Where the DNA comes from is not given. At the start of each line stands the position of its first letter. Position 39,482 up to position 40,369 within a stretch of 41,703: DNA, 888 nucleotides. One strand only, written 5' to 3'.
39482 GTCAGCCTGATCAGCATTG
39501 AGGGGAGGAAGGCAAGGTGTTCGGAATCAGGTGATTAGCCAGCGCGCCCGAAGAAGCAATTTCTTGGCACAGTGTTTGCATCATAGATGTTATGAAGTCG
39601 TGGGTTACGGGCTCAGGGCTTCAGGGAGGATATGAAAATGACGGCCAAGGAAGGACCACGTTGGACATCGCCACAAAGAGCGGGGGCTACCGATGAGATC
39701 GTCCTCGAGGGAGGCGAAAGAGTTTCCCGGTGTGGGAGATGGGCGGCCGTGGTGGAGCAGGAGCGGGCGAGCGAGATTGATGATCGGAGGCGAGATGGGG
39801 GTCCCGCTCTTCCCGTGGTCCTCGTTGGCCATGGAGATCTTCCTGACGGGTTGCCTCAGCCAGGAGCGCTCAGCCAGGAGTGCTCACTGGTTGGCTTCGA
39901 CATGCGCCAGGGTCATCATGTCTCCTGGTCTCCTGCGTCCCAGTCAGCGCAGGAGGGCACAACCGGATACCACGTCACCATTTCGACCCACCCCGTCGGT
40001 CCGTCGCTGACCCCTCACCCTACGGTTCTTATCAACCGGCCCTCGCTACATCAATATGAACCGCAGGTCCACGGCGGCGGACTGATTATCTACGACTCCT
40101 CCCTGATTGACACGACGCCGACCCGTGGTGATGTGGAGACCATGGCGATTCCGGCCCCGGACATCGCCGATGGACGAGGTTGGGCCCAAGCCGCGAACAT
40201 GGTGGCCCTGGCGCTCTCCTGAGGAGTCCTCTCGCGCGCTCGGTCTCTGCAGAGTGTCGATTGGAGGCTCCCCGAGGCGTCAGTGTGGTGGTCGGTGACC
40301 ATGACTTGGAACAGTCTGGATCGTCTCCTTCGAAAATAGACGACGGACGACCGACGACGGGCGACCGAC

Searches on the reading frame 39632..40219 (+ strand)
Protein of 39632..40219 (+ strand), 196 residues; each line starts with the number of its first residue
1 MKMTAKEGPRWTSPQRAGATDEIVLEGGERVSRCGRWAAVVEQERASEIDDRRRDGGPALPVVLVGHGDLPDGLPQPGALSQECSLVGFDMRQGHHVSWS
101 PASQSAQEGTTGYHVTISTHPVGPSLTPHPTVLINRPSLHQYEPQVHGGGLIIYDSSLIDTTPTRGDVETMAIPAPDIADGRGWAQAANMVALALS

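Call 22: search_protein_families(library=pfam, proteins=[window:39632-40219:+], max_evalue=0.001)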
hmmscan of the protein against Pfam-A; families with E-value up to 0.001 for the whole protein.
window:39632-40219:+ (196 aa): 1 family
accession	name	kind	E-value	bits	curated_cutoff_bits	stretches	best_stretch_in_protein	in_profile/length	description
PF01558.24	POR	-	4.9e-10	40.3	27.4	1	91-194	17-133/173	Pyruvate ferredoxin/flavodoxin oxidoreductase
